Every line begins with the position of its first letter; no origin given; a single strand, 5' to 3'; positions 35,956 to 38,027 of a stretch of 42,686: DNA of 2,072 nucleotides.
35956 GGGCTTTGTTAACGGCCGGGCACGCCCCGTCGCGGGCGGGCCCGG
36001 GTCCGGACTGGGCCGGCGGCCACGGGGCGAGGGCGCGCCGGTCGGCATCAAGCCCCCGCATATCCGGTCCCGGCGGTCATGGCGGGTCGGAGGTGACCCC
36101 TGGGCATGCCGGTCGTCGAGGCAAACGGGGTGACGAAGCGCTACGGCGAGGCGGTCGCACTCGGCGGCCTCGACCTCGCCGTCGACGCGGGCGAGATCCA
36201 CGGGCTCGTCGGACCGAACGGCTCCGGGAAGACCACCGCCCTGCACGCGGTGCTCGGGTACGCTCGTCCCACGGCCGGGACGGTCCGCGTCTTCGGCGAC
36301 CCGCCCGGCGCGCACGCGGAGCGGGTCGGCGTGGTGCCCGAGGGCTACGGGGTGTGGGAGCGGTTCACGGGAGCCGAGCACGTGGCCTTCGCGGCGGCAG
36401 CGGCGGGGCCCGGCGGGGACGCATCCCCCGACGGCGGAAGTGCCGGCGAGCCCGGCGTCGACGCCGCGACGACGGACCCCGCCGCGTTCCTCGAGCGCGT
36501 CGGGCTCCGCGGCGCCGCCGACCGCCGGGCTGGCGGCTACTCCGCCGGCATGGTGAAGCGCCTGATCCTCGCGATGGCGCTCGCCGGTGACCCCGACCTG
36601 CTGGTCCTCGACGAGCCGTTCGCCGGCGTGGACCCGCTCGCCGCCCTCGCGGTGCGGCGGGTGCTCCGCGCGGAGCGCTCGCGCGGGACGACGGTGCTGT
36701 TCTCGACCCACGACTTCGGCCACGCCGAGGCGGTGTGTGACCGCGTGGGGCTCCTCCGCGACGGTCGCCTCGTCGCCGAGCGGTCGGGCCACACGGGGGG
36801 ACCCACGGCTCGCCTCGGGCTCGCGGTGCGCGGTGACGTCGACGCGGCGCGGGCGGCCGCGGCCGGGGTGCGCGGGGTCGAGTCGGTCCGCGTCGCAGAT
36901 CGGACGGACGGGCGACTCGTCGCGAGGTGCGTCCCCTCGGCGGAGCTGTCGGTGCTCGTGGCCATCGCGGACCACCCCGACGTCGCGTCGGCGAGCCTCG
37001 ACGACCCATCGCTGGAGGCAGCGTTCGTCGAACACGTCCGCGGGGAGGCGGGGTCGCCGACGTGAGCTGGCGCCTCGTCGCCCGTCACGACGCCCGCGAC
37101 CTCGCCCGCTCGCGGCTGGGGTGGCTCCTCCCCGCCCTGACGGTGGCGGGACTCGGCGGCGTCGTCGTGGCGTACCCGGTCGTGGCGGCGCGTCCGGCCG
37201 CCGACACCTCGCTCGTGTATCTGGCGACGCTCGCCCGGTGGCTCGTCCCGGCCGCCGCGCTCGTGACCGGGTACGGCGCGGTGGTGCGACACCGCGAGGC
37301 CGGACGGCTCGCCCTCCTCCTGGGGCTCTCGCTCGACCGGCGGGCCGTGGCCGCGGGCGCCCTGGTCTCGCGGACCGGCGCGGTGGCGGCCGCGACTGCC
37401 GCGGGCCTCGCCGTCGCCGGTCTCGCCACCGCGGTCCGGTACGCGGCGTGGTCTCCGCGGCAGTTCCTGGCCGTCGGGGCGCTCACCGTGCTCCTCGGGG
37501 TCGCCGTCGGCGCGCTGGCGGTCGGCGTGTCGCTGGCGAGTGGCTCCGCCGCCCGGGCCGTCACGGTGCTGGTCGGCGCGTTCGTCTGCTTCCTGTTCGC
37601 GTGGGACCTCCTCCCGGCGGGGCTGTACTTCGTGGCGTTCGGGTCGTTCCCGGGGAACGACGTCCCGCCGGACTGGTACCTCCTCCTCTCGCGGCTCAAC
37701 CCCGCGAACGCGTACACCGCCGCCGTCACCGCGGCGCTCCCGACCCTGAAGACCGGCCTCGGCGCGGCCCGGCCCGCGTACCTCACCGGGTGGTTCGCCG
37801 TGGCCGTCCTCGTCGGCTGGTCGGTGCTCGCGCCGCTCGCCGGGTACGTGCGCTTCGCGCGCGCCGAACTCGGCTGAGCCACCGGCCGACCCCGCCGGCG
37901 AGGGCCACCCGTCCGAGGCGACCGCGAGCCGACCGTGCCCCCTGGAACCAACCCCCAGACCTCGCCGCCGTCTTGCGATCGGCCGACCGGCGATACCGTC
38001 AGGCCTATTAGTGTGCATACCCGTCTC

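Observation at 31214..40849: Three CRTAC1-like FG-GAP/ASPIC paralogs clustered with a MoxR ATPase, an ABC-2 exporter pair and a duplicated-domain Tat protein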

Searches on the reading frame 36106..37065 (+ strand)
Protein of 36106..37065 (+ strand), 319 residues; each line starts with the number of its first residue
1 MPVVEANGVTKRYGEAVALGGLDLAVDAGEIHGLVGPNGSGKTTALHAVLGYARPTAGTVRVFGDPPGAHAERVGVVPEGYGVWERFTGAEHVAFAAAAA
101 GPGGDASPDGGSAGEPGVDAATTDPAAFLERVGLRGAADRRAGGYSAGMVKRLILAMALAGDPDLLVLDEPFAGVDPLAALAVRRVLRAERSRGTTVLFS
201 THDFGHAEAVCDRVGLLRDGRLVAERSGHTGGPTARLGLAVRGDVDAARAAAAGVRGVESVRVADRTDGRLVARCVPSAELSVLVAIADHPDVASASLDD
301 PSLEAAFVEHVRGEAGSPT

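Call 10: search_protein_families(library=pfam, proteins=[window:36106-37065:+], max_evalue=0.01)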
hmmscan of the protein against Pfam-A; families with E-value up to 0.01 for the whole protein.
window:36106-37065:+ (319 aa): 3 families
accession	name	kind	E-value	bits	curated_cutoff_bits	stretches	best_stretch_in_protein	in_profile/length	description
PF00005.33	ABC_tran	-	1.6e-23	84.3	25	1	21-173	3-137/137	ABC transporter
PF13304.12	AAA_21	-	8.1e-14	52.8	27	2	136-203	229-299/304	AAA domain, putative AbiEii toxin, Type IV TA system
PF13604.12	AAA_30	-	0.0095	16.1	27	0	29-64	18-53/191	AAA domain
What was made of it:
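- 36106..37065 (+): ABC transporter ATPase of the ABC-2 / type V class. ABC_tran (call 10).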

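Call 11: search_protein_families(library=ncbifam, proteins=[window:36106-37065:+], max_evalue=0.01)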
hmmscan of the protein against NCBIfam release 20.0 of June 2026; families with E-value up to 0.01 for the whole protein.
window:36106-37065:+ (319 aa): 180 families (the best 25 are shown)
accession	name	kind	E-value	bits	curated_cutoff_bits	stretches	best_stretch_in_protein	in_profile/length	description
TIGR01188.1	drrA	subfamily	5e-43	147.5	312.45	1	11-228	1-208/302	daunorubicin resistance ABC transporter, ATP-binding protein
NF010060.0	PRK13537.1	equivalog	2.7e-39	134.9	521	1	3-229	15-231/314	nodulation factor ABC transporter ATP-binding protein NodI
NF010059.0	PRK13536.1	equivalog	1.9e-34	118.9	549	2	128-227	158-257/342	nodulation factor ABC transporter ATP-binding protein NodI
TIGR01288.1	nodI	equivalog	8.2e-34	117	424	2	128-229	119-220/303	nodulation factor ABC transporter ATP-binding protein NodI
TIGR03740.1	galliderm_ABC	subfamily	2.4e-31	109.1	309.75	2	128-226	108-206/223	lantibiotic protection ABC transporter ATP-binding subunit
TIGR03522.1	GldA_ABC_ATP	equivalog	3.2e-31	108.9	402.6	1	4-226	3-214/301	gliding motility-associated ABC transporter ATP-binding subunit GldA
NF033858.1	ABC2_perm_RbbA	equivalog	2.2e-30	105.3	1050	1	3-225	266-478/909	ribosome-associated ATPase/putative transporter RbbA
TIGR04406.1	LPS_export_lptB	equivalog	3.1e-30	105.2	240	2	127-226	118-217/239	LPS export ABC transporter ATP-binding protein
TIGR03771.1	anch_rpt_ABC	equivalog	3.4e-30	105.4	268.8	1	24-225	1-193/223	anchored repeat-type ABC transporter ATP-binding subunit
NF040873.1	AztA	equivalog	4.3e-28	98.2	220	2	127-210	102-185/191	zinc ABC transporter ATP-binding protein AztA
TIGR03873.1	F420-0_ABC_ATP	hypoth_equivalog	6.8e-28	97.6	372.4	1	5-225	3-218/256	putative F420-0 ABC transporter ATP-binding protein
TIGR00968.1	3a0106s01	subfamily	1.1e-27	97.1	342.75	1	6-223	3-210/237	sulfate ABC transporter ATP-binding protein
NF053840.1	MnTportMntADein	equivalog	1.4e-26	93.5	400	1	4-225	2-213/240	manganese ABC transporter ATP-binding protein MntA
NF008449.1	PRK11300.1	equivalog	3e-25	89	362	2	123-225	132-235/255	high-affinity branched-chain amino acid ABC transporter ATP-binding protein LivG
NF008144.0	PRK10895.1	equivalog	2e-24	86.4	381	2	143-226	136-219/241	LPS export ABC transporter ATP-binding protein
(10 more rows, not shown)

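Call 90: search_protein_families(library=padloc, proteins=[window:36106-37065:+], max_evalue=0.001)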
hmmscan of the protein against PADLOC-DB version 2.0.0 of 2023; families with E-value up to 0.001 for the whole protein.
window:36106-37065:+ (319 aa): 4 families
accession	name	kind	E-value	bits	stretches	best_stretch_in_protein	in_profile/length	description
PDLC04135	mad3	-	8.6e-23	79.5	2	135-219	254-339/374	mads_3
PDLC02980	AriA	-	1.7e-12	45.9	2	146-203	239-299/304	-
PDLC04140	mad8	-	9.8e-09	33.1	1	15-56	13-54/314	mads_8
PDLC04213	HEC-02A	-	0.00025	18.7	0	147-204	217-273/337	-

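Call 105: search_solved_structures(query=window:36106-37065:+, max_evalue=1e-20)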
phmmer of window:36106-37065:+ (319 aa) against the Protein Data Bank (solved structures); distinct sequences matched with E-value up to 1e-20: 48.
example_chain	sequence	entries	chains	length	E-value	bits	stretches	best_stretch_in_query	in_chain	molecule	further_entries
8edw_A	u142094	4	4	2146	3.1e-39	138.4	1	16-255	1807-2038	Phospholipid-transporting ATPase ABCA7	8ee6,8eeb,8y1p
7lkp_A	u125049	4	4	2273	9e-39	136.9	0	22-224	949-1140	Retinal-specific phospholipid-transporting ATPase ABCA4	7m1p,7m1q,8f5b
7e7i_A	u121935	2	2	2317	9.5e-39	136.8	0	22-224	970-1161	Retinal-specific phospholipid-transporting ATPase ABCA4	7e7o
8eop_A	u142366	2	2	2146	1.6e-38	136.1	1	16-255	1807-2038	Phospholipid-transporting ATPase ABCA7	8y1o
7lkz_A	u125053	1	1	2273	6e-38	134.2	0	22-224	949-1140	Retinal-specific phospholipid-transporting ATPase ABCA4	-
7e7q_A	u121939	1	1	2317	6.4e-38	134.1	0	22-224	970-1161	Retinal-specific phospholipid-transporting ATPase ABCA4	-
7tdt_A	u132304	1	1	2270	4.3e-37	131.4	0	12-224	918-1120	Phospholipid-transporting ATPase ABCA1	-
7tbz_A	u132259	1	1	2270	4.3e-37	131.4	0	12-224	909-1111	ATP-binding cassette, sub-family A (ABC1), member 1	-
7tby_A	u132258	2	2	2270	4.3e-37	131.4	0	12-224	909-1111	ATP-binding cassette, sub-family A (ABC1), member 1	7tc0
5xjy_A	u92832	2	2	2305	4.5e-37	131.3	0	12-224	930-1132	ATP-binding cassette sub-family A member 1 | Phospholipid-transporting ATPase ABCA1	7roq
8k1n_E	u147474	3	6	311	1.4e-36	129.7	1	4-311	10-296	Multidrug efflux system ATP-binding protein Rv1218c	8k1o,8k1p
8k1m_C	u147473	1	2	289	2.1e-36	129.1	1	4-310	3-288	Multidrug efflux system ATP-binding protein Rv1218c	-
7tbw_A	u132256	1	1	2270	3e-36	128.6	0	12-224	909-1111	ATP-binding cassette, sub-family A (ABC1), member 1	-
7o0y_B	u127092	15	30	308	3.2e-33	118.7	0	120-242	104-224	Probable ABC transporter ATP-binding protein NosF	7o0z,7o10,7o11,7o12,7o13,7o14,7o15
7w01_A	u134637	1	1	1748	5.1e-33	118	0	15-222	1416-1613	Phospholipid-transporting ATPase ABCA3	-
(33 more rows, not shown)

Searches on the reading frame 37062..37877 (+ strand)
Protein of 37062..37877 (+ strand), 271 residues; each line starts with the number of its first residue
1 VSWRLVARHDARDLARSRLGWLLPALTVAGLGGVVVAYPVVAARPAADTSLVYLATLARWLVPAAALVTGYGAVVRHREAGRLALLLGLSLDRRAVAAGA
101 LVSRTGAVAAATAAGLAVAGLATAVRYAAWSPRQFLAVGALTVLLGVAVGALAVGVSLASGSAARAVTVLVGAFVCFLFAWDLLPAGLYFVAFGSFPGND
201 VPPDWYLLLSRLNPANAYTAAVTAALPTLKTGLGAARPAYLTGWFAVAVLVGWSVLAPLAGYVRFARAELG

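Call 10: search_protein_families(library=pfam, proteins=[window:37062-37877:+], max_evalue=0.01)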
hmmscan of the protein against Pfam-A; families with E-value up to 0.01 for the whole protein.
window:37062-37877:+ (271 aa): 1 family
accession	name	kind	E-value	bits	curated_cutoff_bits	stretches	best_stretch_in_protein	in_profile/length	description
PF12679.13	ABC2_membrane_2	-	3e-25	89.5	27.2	1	6-270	3-283/283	ABC-2 family transporter protein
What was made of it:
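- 37062..37877 (+): ABC-2 permease of about six TM segments. Its start overlaps the ATPase stop (GTGA). ABC2_membrane_2, E 3e-25 (call 10).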

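Call 11: search_protein_families(library=ncbifam, proteins=[window:37062-37877:+], max_evalue=0.01)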
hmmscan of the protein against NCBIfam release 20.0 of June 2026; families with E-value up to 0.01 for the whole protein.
window:37062-37877:+ (271 aa): 0 families

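Call 50: search_dna_similar(query=window:37062-37877:+, collection=plasmids, mode=protein, max_evalue=0.00001)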
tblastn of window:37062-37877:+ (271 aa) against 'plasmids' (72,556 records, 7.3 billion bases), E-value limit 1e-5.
Records with a match: 1; places in all: 1; records where one place covers at least 80% of the query: 1.
Best place of each record, by identity: <60% 1.
By first word of the organism name: Haladaptatus 1.
By predicted mobility (MOB-suite, as given by PLSDB): non-mobilizable 1.
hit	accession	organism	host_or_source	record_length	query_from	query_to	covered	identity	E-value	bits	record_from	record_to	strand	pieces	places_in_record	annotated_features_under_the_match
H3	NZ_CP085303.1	Haladaptatus pallidirubidus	cell culture,saline soil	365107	1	270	100%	34.8%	7e-9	64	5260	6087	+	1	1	ABC transporter permease | ABC transporter ATP-binding protein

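Call 53: get_annotated_region(hit=H3, flank=8000)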
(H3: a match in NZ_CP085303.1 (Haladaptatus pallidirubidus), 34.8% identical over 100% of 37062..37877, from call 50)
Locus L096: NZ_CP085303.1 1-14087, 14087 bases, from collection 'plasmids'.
description: Haladaptatus pallidirubidus strain YIM 93656 plasmid unnamed2, complete sequence
organism: Haladaptatus pallidirubidus (NCBI taxid 1008152)
taxonomy: Archaea; Euryarchaeota; Halobacteria; Halobacteriales; Haladaptataceae; Haladaptatus; Haladaptatus pallidirubidus
host: -; source: cell culture,saline soil; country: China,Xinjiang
typing (MOB-suite, as given by PLSDB): non-mobilizable
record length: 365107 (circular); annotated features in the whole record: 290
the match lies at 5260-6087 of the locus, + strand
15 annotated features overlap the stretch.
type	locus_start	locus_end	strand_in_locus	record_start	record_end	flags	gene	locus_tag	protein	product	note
CDS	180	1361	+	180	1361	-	-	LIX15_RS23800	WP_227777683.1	galactokinase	GO:0046835 - carbohydrate phosphorylation [Evidence IEA]; GO:0006012 - galactose metabolic process [Evidence IEA]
CDS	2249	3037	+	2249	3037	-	-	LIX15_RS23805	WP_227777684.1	hypothetical protein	-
CDS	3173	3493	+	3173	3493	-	-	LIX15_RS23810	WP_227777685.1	HalOD1 output domain-containing protein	-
CDS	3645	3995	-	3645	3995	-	-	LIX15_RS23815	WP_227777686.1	hypothetical protein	-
CDS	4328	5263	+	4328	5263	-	-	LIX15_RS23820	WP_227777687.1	ABC transporter ATP-binding protein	-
CDS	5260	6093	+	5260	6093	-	-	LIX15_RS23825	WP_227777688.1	ABC transporter permease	-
CDS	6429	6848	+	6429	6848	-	-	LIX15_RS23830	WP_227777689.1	pyridoxamine 5'-phosphate oxidase family protein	-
CDS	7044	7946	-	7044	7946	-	-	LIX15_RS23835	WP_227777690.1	2-dehydropantoate 2-reductase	GO:0015940 - pantothenate biosynthetic process [Evidence IEA]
CDS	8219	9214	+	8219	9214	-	-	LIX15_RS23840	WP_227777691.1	M48 family metalloprotease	GO:0006508 - proteolysis [Evidence IEA]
CDS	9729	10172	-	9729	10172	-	-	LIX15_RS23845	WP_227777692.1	DUF5946 family protein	-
CDS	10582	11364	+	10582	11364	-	-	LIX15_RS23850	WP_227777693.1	helix-turn-helix domain-containing protein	-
CDS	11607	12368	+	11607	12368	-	-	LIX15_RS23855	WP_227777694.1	AzlC family ABC transporter permease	GO:0006865 - amino acid transport [Evidence IEA]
CDS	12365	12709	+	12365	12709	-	-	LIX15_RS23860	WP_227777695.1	AzlD domain-containing protein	-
CDS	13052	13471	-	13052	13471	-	-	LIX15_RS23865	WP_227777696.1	VOC family protein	-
CDS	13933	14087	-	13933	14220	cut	-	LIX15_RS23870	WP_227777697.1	HalOD1 output domain-containing protein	-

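Call 55: find_homologous_proteins(query=window:37062-37877:+)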
Query window:37062-37877:+ (271 aa): 3 proteins with E <= 0.001 among 8000 candidates.
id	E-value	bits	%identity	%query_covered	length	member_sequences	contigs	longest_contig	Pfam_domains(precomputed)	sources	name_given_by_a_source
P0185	1.0e-157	542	100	100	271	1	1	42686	PF12679.14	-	-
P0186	4.1e-21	94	33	99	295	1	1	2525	PF12679.14,PF01061.30,PF12698.14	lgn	-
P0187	9.6e-4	37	36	75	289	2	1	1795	PF12679.14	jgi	jgi:Cu-processing system permease protein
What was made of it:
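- Tried and rejected: Only two distant hits were returned, so it was uninformative (call 55).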

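Call 90: search_protein_families(library=padloc, proteins=[window:37062-37877:+], max_evalue=0.001)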
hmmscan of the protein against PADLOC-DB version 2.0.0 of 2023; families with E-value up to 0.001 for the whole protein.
window:37062-37877:+ (271 aa): 0 families

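Call 104: search_solved_structures(query=window:37062-37877:+, max_evalue=10)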
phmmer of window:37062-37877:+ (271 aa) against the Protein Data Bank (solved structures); distinct sequences matched with E-value up to 10: 5.
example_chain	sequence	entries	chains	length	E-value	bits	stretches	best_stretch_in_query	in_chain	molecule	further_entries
7o0y_D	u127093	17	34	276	0.00031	23.9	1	7-257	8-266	Probable ABC transporter permease protein NosY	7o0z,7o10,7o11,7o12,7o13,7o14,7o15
1f0n_A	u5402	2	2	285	0.075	16.1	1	109-163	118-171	ANTIGEN 85B | ANTIGEN 85-B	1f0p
8fz6_c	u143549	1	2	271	0.96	12.4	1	155-200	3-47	Proteasome inhibitor PI31 subunit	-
4ouh_A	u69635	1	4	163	1.4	11.9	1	154-200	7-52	Proteasome inhibitor PI31 subunit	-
2vt8_A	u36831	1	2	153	1.5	11.8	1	155-200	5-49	PROTEASOME INHIBITOR PI31 SUBUNIT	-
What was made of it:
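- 37062..37877 (+): The only solved relative is NosY, E 3e-4 (call 104).
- Closest known: NosDFYL, the ABC-2-driven machinery that loads copper into the N2O reductase propeller. Same: There is an ABC-2 ATPase/permease pair whose only solved permease relative is NosY (call 104), a lipoprotein with likely metal ligands (compare NosL), and a secreted propeller (compare NosZ).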
